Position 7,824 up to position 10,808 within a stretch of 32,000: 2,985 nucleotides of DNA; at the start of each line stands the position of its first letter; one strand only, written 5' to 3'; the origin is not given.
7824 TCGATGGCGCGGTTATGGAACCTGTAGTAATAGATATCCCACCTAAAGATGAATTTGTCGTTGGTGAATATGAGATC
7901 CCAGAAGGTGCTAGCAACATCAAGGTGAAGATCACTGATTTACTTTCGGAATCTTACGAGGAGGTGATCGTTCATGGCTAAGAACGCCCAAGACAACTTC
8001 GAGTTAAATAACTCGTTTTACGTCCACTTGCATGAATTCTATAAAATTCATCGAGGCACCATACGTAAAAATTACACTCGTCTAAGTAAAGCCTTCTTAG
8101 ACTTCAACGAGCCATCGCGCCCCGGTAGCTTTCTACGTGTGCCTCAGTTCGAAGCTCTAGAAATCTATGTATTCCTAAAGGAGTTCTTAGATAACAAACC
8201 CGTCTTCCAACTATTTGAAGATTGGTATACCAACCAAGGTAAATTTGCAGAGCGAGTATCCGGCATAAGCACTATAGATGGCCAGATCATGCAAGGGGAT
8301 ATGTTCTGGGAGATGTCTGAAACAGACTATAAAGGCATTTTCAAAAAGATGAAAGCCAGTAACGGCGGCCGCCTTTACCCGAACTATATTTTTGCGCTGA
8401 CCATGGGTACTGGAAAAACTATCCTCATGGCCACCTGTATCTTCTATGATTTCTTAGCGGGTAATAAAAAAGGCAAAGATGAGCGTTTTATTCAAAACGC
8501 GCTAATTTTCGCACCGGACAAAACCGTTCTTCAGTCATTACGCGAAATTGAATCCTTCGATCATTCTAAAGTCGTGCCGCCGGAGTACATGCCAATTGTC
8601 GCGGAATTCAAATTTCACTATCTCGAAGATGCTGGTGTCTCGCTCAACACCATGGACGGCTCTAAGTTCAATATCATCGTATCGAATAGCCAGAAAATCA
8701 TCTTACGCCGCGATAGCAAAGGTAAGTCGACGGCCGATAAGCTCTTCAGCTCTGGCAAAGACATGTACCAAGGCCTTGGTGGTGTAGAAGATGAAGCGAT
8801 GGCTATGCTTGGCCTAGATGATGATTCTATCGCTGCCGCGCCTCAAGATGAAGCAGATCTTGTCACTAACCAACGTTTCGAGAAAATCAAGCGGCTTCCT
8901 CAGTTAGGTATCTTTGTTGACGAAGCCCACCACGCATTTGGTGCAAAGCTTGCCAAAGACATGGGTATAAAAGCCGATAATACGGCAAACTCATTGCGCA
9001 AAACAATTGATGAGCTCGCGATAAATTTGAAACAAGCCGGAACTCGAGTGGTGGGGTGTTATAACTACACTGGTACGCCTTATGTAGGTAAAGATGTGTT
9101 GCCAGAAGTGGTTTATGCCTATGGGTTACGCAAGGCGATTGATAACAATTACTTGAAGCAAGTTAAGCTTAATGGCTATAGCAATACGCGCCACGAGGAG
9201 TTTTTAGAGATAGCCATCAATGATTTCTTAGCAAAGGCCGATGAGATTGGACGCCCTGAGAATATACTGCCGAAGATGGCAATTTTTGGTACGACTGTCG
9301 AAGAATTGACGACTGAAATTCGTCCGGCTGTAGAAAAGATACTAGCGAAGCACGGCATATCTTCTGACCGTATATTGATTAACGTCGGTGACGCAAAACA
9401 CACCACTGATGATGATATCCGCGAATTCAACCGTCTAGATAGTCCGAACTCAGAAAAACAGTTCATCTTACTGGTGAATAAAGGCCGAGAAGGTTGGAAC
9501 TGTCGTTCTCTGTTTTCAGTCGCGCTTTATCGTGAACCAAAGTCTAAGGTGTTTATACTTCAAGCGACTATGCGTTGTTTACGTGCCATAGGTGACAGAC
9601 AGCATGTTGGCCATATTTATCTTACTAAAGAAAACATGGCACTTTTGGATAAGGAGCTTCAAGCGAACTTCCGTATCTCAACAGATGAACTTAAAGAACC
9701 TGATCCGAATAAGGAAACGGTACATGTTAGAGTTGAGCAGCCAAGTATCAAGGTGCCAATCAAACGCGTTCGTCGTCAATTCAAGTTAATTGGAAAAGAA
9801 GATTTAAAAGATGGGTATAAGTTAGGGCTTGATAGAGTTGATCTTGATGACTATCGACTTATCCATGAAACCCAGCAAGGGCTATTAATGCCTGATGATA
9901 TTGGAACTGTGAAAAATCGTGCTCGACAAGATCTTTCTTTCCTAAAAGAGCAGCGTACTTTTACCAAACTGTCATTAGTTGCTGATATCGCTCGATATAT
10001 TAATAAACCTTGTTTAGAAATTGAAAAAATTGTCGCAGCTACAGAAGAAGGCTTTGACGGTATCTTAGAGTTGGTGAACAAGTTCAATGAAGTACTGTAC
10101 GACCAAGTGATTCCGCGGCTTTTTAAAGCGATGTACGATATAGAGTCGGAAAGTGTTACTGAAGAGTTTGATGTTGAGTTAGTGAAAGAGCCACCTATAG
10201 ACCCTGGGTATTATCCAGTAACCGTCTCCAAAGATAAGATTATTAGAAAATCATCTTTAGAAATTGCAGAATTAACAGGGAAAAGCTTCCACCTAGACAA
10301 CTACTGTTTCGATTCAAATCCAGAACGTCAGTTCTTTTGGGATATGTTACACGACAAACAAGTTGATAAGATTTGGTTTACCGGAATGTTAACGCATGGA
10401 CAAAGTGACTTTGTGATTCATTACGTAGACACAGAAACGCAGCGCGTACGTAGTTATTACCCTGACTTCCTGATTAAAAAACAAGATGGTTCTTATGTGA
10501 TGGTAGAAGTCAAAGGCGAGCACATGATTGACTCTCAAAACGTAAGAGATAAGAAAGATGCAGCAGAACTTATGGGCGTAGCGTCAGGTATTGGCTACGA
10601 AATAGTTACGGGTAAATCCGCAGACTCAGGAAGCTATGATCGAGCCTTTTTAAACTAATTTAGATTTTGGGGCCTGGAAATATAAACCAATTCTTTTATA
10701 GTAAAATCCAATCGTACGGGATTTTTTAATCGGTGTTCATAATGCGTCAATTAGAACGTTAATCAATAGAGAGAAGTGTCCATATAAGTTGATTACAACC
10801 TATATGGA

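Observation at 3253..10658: Type III-like Mod/Res pair co-operonic with an upstream UvrD helicase-Cas4-like nuclease: a three-component restriction-like system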

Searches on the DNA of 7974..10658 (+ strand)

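Call 28: search_dna_similar(query=window:7974-10658:+, collection=ecoli_genomes, mode=distant, max_rows=15)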
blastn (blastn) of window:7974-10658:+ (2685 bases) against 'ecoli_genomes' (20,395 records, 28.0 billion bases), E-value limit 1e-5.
Records with a match: 3; places in all: 3; records where one place covers at least 80% of the query: 3.
Genomes with a match: 3 of 5426; with a place that covers at least 80% of the query: 3. Places per genome that has any: lowest 1, median 1, highest 1. On chromosomes: 3 places; on plasmids: 0.
Best place of each record, by identity: 60-80% 3.
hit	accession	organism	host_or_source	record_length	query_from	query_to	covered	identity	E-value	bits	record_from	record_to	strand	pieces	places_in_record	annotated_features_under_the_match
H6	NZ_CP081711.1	Escherichia coli strain AH21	-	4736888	13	2684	100%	71.5%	0e+0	1404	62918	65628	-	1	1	DEAD/DEAH box helicase family protein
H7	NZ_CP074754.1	Escherichia coli strain F3_13_1_3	bovine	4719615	13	2684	100%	71.5%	0e+0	1404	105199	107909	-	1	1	DEAD/DEAH box helicase family protein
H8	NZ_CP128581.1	Escherichia coli strain VG888-46E9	calf igloo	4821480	1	2650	99%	71.1%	0e+0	1352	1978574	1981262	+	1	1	DEAD/DEAH box helicase family protein | site-specific DNA-methyltransferase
